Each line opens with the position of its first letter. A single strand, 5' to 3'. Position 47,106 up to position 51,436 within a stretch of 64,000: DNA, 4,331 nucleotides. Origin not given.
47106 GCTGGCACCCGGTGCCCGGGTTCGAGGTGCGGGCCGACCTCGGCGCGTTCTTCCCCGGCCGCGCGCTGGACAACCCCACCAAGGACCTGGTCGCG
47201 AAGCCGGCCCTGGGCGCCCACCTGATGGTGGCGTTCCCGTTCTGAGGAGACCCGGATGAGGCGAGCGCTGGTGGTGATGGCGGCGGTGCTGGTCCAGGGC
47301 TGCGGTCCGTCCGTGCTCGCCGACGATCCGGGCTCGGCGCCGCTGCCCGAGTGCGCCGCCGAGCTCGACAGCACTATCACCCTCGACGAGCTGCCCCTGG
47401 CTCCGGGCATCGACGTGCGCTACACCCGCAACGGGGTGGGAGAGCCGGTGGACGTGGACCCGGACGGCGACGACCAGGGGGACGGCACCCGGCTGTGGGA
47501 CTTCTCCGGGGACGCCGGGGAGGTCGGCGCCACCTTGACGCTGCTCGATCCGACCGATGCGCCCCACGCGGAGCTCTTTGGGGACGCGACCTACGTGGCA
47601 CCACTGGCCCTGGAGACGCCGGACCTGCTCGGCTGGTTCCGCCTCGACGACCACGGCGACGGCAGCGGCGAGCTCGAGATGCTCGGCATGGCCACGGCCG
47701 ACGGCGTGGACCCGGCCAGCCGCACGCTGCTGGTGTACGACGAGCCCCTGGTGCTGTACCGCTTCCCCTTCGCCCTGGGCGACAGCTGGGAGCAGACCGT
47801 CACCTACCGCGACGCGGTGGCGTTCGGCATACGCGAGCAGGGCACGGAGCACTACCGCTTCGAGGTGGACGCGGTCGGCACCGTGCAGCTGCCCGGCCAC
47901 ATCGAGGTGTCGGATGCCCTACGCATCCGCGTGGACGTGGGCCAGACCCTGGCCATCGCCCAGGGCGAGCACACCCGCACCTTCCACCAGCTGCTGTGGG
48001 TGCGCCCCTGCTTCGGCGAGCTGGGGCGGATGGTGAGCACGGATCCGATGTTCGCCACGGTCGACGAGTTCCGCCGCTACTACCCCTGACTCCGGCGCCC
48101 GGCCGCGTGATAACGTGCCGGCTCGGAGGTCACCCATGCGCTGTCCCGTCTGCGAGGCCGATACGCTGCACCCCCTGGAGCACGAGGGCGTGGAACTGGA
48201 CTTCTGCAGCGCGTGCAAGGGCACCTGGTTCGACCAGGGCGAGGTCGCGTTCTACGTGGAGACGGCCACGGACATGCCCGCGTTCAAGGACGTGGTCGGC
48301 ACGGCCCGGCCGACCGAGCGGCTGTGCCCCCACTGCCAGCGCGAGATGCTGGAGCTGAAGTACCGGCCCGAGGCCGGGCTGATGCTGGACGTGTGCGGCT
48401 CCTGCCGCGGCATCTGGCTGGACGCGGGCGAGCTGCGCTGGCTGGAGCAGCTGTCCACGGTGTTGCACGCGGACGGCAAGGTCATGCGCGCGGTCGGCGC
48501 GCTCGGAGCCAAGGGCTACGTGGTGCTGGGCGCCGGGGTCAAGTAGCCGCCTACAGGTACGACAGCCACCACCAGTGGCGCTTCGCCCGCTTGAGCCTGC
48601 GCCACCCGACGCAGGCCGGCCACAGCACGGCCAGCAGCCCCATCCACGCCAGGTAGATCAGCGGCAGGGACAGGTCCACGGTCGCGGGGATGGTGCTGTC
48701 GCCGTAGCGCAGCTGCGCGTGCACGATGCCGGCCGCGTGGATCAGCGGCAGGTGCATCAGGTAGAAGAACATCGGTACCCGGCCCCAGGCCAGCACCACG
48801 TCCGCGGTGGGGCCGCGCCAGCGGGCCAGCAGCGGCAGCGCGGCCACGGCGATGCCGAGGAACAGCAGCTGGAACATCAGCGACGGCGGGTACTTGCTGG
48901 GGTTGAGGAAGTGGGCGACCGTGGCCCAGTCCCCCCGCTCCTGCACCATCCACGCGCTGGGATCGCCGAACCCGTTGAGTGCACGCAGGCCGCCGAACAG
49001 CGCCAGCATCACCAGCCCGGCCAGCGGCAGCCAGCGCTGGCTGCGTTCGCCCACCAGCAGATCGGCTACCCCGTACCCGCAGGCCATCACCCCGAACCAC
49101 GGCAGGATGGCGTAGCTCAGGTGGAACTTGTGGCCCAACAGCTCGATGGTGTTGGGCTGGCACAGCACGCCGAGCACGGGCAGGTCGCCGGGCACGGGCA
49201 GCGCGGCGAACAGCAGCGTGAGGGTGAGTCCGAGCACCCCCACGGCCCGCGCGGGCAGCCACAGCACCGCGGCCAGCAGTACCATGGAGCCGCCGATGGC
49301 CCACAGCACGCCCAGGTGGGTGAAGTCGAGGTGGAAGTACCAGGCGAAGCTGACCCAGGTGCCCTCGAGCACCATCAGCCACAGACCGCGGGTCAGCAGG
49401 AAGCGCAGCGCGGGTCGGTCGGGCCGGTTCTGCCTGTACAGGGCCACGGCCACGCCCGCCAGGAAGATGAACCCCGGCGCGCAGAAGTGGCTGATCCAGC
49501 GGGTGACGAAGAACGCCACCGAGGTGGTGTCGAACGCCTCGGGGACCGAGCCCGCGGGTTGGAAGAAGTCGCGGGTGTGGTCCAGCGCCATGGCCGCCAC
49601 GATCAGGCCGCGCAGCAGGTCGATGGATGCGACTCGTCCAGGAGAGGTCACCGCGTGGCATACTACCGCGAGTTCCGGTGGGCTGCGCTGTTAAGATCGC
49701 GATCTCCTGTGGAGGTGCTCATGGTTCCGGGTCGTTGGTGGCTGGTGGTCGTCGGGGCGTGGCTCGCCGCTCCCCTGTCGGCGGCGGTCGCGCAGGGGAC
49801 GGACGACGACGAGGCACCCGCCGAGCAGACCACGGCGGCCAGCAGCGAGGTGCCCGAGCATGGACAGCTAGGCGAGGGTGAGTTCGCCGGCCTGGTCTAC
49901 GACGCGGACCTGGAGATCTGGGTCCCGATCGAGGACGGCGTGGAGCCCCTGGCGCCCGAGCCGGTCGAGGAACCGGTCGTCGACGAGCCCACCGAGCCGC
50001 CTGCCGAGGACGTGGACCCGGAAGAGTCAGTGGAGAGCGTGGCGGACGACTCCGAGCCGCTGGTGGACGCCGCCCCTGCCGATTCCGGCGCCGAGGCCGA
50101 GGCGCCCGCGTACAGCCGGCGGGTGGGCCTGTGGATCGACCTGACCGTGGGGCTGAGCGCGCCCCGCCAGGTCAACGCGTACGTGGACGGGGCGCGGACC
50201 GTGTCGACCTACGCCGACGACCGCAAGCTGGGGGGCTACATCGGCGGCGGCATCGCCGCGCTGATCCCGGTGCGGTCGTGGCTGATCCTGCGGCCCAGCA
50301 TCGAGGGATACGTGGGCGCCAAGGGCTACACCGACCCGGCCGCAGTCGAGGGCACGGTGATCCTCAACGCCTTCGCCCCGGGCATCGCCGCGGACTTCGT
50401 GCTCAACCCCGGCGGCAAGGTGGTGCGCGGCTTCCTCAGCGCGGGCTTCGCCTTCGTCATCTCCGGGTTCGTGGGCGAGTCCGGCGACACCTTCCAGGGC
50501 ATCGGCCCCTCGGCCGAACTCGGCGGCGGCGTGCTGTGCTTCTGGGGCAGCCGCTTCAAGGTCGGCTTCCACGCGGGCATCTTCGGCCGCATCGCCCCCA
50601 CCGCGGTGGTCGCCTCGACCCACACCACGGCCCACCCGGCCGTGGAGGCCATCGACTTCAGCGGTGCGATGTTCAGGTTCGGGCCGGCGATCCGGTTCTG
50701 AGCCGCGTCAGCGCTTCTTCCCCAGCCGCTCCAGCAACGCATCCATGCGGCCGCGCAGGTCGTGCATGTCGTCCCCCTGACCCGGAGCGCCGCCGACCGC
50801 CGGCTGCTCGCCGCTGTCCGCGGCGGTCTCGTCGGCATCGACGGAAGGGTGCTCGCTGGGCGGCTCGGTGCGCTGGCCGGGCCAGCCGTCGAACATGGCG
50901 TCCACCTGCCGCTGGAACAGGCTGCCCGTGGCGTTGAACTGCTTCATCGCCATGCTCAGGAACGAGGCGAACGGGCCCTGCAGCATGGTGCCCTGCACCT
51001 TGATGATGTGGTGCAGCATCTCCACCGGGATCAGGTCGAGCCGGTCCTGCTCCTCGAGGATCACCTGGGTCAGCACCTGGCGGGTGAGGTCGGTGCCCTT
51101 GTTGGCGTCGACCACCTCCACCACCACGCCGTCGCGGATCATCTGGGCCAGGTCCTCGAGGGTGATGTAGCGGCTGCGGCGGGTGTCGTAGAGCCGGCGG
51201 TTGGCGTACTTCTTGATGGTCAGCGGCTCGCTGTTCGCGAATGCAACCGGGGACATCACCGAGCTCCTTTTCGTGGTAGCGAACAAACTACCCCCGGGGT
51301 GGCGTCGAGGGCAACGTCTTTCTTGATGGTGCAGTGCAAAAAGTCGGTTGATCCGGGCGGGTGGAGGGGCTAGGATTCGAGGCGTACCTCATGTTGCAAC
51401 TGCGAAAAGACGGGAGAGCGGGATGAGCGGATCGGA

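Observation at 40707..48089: Six-gene translationally coupled operon that links cytoplasmic acyl activation to envelope lipoproteins and an OM barrel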

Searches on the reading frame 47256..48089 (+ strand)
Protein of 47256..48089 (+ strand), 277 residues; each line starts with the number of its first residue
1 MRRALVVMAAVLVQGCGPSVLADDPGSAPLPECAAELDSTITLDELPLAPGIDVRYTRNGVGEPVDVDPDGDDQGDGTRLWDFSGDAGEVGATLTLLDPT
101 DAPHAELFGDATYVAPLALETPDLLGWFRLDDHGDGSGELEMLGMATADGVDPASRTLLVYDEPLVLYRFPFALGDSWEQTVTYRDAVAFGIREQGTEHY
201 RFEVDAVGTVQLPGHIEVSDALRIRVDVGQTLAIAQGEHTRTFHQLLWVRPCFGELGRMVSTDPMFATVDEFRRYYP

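Call 3: search_protein_families(library=pfam, proteins=[window:47256-48089:+], max_evalue=0.01)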
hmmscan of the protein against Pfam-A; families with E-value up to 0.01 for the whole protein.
window:47256-48089:+ (277 aa): 0 families

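Call 4: search_protein_families(library=ncbifam, proteins=[window:47256-48089:+], max_evalue=0.01)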
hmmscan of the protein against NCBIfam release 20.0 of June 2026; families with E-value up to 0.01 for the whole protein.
window:47256-48089:+ (277 aa): 0 families

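Call 24: find_homologous_proteins(query=window:47256-48089:+, max_evalue=0.001)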
Query window:47256-48089:+ (277 aa): 27 proteins with E <= 0.001 among 4003 candidates.
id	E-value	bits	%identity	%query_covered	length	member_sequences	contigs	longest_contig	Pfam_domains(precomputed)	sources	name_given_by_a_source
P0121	2.6e-144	498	80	100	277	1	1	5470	-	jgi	jgi:hypothetical protein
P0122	1.7e-143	495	79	100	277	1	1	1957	-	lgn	-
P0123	4.4e-116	405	67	96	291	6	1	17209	-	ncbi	-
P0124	2.0e-110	387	65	95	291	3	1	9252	-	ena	-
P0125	3.7e-109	383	63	95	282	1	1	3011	-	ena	-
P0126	2.4e-106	373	64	96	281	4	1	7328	-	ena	-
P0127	4.6e-105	369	65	98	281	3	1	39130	-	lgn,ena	-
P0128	1.9e-104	367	60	100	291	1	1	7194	-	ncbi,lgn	-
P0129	6.1e-104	366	66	93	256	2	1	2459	-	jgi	jgi:hypothetical protein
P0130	6.6e-102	359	61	95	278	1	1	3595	-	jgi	jgi:hypothetical protein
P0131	1.3e-101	358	60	100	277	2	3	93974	-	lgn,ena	-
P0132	2.9e-100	353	61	95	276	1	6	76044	-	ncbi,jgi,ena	-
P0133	1.3e-99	351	62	95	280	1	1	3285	-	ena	-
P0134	5.8e-98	346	60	96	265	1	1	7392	-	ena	-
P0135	7.8e-98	345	61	96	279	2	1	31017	-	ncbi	-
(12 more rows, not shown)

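Call 26: find_homologous_proteins(query=A2, max_evalue=0.001)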
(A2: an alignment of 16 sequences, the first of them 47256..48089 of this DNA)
Query A2 (16 sequences) (277 aa, profile of the alignment): 46 proteins with E <= 0.001 among 8000 candidates.
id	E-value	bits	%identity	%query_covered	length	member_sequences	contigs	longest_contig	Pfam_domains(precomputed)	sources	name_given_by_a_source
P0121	6.9e-135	467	80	100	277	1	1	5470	-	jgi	jgi:hypothetical protein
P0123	4.7e-133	461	67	96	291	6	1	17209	-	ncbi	-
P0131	4.8e-132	457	60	100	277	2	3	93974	-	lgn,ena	-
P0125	4.5e-131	454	63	95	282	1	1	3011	-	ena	-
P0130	7.5e-131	453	61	95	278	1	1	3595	-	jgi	jgi:hypothetical protein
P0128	1.8e-130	452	60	100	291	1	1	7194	-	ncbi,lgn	-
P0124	8.9e-130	450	65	95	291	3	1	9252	-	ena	-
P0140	9.2e-129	447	57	100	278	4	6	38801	-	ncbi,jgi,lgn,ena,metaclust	metaclust:\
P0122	3.5e-128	445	79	100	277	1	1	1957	-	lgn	-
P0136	9.2e-128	443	58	100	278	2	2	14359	-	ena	-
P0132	1.0e-127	443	61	95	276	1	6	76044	-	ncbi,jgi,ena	-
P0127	1.1e-127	443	65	98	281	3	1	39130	-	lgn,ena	-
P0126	9.0e-127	440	64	96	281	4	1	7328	-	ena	-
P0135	2.2e-126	439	61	96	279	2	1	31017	-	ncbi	-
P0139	1.6e-124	433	56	100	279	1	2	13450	-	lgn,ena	-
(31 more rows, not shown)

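Call 42: predict_structure(alignment_id=A3)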
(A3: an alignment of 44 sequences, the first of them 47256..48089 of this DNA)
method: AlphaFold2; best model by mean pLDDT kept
length: 277 residues; sequences in the alignment: 44
mean_pLDDT: 88.3   pTM: 0.84
mean pLDDT of the five models: 88.3, 88.3, 87.2, 86.9, 86.3
residues with pLDDT >= 90: 202; 70-90: 41; 50-70: 16; < 50: 18
segments of 3 or more residues with pLDDT < 50: 1-3, 12-26
pLDDT, mean of each block of 10 residues (from residue 1): 52 41 50 84 88 91 93 97 81 92 95 92 94 96 95 95 97 98 95 96 98 92 98 88 97 93 96 90
secondary structure, 60 per line:
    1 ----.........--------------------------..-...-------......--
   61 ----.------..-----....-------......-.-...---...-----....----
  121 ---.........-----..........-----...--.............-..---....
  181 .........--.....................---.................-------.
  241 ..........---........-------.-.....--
elements in order: H5-13 E53-58 E79-82 E90-95 E113-116 E124-132 E138-147 E158-170 E177-189 E192-212 E216-232 E240-250 E254-261 E271-275

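Call 45: fold_search(model_id=the predicted structure, library=pdb)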
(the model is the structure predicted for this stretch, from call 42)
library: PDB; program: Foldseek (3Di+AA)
matches with E <= 10: 148; with E <= 0.001: 0
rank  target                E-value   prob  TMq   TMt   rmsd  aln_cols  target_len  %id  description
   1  2in5_B                1.6e-02  0.96  0.26  0.36  12.8       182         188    9  Crystal Structure of the hypothetical lipoprotein YmcC from Escherichia coli (K12), Northeast Structural Genomics targ (released 2006-11-07)
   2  3fzx                  2.4e-02  0.94  0.36  0.45  13.0       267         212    8  CRYSTAL STRUCTURE OF A PUTATIVE EXPORTED PROTEIN WITH YMCC-LIKE FOLD (BF2203) FROM BACTEROIDES FRAGILIS NCTC 9343 AT 2.2 (released 2009-02-03)
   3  4fvs_A                5.9e-02  0.89  0.36  0.44  11.2       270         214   10  Crystal structure of a putative lipoprotein (BDI_3050) from Parabacteroides distasonis ATCC 8503 at 2.70 A resolution (released 2012-07-25)
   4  4fvs_E                7.7e-02  0.90  0.37  0.46  11.0       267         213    8  Crystal structure of a putative lipoprotein (BDI_3050) from Parabacteroides distasonis ATCC 8503 at 2.70 A resolution (released 2012-07-25)
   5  7n3v_A                1.5e-01  0.08  0.16  0.16  19.5       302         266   10  Crystal structure of Mycobacterium smegmatis LmcA (released 2022-04-13)
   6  7shw_B                4.4e-01  0.06  0.17  0.18  17.9       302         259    9  Crystal structure of Mycobacterium smegmatis LmcA with xenon (released 2022-04-13)
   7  7shw_A                5.1e-01  0.05  0.16  0.17  20.5       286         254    8  Crystal structure of Mycobacterium smegmatis LmcA with xenon (released 2022-04-13)
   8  1tlw_B                5.7e-01  0.04  0.14  0.15  14.2       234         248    8  Tsx structure complexed with thymidine (released 2004-08-24)
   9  3mnm_A                7.0e-01  0.08  0.13  0.25  12.6       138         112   13  Crystal structure of GAE domain of GGA2p from Saccharomyces cerevisiae (released 2010-09-08)
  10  3mh8_A                7.0e-01  0.07  0.15  0.20  15.8       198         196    7  Crystal structure of LprG from Mycobacterium tuberculosis (released 2010-09-01)
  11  2qbw_A                7.4e-01  0.04  0.08  0.12  20.9       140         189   10  The crystal structure of PDZ-Fibronectin fusion protein (released 2008-04-22)
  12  3mha_A                9.1e-01  0.06  0.15  0.20  15.8       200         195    7  Crystal structure of LprG from Mycobacterium tuberculosis bound to PIM (released 2010-09-01)
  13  6ehe                  1.0e+00  0.05  0.17  0.16  19.4       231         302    9  OmpTdeltaL8 (loop L8 deletion mutant of OmpT), an outer membrane protein of Vibrio cholerae (released 2018-04-25)
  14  1o8v                  1.2e+00  0.08  0.16  0.27  13.2       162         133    8  The crystal structure of Echinococcus granulosus fatty-acid-binding protein 1 (released 2003-06-19)
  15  1swc_B                1.3e+00  0.16  0.21  0.38   7.0       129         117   16  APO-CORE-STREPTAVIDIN AT PH 4.5 (released 1998-03-04)
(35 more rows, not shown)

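Call 78: search_protein_representatives(alignment_id=A3)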
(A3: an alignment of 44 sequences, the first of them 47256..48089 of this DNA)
Query: 44 sequences, 282 profile positions. Proteins with E-value up to 0.001 (for the whole library): 1963; up to 1e-10: 658; up to 1e-30: 391. The best 150 are listed.
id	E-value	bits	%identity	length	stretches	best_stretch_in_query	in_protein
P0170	1.7e-150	516.4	-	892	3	28-281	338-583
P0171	3.7e-146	502.1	-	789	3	5-280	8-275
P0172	2.4e-100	351.9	-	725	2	19-281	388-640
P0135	6.0e-100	350.5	-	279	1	6-282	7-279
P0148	6.6e-99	347.1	-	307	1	5-281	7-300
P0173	2.7e-78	279.5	-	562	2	37-281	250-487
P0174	4.6e-76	272.2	-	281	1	11-282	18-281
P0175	7.4e-75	268.2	-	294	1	6-282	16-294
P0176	2.8e-73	263.0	-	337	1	11-282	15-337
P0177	5.3e-73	262.1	-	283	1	8-282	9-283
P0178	7.2e-73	261.7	-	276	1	8-281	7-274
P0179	1.1e-70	254.5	-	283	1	7-281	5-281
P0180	2.7e-69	250.0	-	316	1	13-281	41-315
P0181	3.8e-69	249.5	-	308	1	6-281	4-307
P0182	5.2e-69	249.0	-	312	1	10-282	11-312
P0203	1.5e-62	227.8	-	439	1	12-282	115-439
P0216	3.4e-61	223.4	-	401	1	12-282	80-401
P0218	6.0e-61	222.6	-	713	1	14-282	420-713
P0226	1.6e-60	221.2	-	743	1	29-281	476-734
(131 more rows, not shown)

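Call 79: search_protein_families(library=pfam, proteins=[P0170, P0171, P0172, P0173, P0218, P0226, P0203, P0216], max_evalue=0.001)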
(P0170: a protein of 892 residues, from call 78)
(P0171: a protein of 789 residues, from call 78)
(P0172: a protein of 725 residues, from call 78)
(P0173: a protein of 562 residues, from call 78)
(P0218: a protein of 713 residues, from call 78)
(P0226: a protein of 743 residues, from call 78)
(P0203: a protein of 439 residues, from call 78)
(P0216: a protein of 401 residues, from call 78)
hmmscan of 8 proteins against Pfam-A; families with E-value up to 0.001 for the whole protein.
P0170 (892 aa): 1 family
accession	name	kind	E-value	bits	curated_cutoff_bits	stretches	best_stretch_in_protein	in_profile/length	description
PF23416.1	DUF7107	-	9.1e-05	23.2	24.6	1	28-67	2-42/48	Domain of unknown function (DUF7107)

P0171 (789 aa): 1 family
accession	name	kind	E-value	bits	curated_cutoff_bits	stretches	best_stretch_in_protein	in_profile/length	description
PF00036.39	EF-hand_1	-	0.00065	19.5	25.4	0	42-52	13-23/29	EF hand domain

P0172 (725 aa): 2 families
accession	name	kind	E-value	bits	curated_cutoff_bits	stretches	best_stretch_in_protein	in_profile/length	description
PF23416.1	DUF7107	-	0.00014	22.5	24.6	0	52-92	1-41/48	Domain of unknown function (DUF7107)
PF21164.2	Dumpy_DPY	-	0.00083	19.7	27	1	53-70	4-21/24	Dumpy, DPY module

P0173 (562 aa): 1 family
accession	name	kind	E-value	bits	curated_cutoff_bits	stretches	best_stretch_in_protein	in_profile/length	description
PF23416.1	DUF7107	-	0.00092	19.9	24.6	0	218-238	26-46/48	Domain of unknown function (DUF7107)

P0218 (713 aa): 1 family
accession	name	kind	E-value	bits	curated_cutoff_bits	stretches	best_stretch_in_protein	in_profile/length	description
PF07690.21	MFS_1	-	4.7e-27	95.3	33.4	2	28-324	9-318/347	Major Facilitator Superfamily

P0226 (743 aa): 1 family
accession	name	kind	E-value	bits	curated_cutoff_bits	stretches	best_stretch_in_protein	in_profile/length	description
PF24096.1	DUF7379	-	3.1e-06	27.7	33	1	178-295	1-116/191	Domain of unknown function (DUF7379)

P0203 (439 aa): 0 families

P0216 (401 aa): 0 families

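Call 80: search_protein_families(library=ncbifam, proteins=[P0218], max_evalue=0.00001)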
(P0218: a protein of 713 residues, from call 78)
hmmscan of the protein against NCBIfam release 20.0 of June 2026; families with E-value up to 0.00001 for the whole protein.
P0218 (713 aa): 1 family
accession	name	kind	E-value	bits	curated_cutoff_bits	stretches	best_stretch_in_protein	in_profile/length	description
TIGR00893.1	2A0114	subfamily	6.9e-09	35.1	395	1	41-193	20-170/399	D-galactonate transporter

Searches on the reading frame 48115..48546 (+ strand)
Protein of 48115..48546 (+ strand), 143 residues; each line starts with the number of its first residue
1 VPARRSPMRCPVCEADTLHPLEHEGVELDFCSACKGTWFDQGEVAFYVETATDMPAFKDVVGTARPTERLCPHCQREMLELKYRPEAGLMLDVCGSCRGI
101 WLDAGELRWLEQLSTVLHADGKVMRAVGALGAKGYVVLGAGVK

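Call 11: search_protein_families(library=ncbifam, proteins=[window:48115-48546:+], max_evalue=0.01)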
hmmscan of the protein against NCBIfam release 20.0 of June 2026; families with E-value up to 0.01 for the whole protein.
window:48115-48546:+ (143 aa): 1 family
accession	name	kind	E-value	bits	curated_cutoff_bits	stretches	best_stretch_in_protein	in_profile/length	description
NF038384.1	zinc_YnfU_fam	subfamily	0.0022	17.5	36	0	64-97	12-44/52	YnfU family zinc-binding protein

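Call 13: search_protein_families(library=pfam, proteins=[window:48115-48546:+], max_evalue=0.01)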
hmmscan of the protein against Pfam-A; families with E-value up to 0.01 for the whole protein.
window:48115-48546:+ (143 aa): 3 families
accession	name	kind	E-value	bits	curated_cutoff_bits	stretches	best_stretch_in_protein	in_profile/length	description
PF13453.11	Zn_ribbon_TFIIB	-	8.3e-23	80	22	2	9-43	1-34/41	Transcription factor zinc-finger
PF04981.18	NMD3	-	0.0037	17.2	24.9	0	65-110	10-51/243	NMD3 family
PF08271.17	Zn_Ribbon_TF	-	0.0059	16.6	29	0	8-37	1-27/43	TFIIB zinc-binding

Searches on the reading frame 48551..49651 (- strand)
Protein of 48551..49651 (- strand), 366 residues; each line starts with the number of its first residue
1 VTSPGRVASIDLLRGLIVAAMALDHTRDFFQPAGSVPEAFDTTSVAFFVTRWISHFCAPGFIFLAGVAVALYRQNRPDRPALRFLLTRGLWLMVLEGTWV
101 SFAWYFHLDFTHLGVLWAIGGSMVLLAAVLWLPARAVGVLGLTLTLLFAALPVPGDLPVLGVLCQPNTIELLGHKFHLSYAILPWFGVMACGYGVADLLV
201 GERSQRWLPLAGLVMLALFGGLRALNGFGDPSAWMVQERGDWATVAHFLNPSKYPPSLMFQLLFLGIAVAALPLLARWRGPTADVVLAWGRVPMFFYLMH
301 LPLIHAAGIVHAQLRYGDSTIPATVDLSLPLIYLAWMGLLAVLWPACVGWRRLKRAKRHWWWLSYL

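Call 11: search_protein_families(library=ncbifam, proteins=[window:48551-49651:-], max_evalue=0.01)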
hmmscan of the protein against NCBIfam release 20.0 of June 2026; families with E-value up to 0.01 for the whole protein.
window:48551-49651:- (366 aa): 0 families

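Call 13: search_protein_families(library=pfam, proteins=[window:48551-49651:-], max_evalue=0.01)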
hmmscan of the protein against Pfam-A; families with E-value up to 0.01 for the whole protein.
window:48551-49651:- (366 aa): 2 families
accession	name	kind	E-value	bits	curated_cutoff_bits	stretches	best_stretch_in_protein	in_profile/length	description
PF07786.18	HGSNAT_cat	-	4.1e-13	49.8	22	1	6-206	1-190/222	Heparan-alpha-glucosaminide N-acetyltransferase, catalytic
PF01757.29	Acyl_transf_3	-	1.1e-07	31.7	31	1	8-314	2-300/326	Acyltransferase domain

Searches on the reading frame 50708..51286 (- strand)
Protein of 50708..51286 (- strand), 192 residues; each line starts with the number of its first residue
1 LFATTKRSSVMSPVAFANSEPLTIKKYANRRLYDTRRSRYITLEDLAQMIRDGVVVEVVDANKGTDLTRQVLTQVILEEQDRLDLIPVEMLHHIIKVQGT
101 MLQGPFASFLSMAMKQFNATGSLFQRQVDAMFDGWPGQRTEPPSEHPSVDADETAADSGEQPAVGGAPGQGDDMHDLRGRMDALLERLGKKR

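Call 11: search_protein_families(library=ncbifam, proteins=[window:50708-51286:-], max_evalue=0.01)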
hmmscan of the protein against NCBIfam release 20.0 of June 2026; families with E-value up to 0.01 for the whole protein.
window:50708-51286:- (192 aa): 1 family
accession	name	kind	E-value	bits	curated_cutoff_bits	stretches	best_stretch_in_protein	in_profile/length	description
TIGR01848.1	PHA_reg_PhaR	equivalog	1.5e-31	109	109.45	1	23-121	2-101/107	polyhydroxyalkanoate synthesis repressor PhaR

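Call 13: search_protein_families(library=pfam, proteins=[window:50708-51286:-], max_evalue=0.01)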
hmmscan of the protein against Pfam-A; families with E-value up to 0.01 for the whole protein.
window:50708-51286:- (192 aa): 2 families
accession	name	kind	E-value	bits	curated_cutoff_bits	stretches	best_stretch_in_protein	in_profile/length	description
PF07879.16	PHB_acc_N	-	3.1e-27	94.9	25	1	23-81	1-59/61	PHB/PHA accumulation regulator DNA-binding domain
PF05233.18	PHB_acc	-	7.1e-06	26.4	27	1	87-117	2-32/40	PHB accumulation regulatory domain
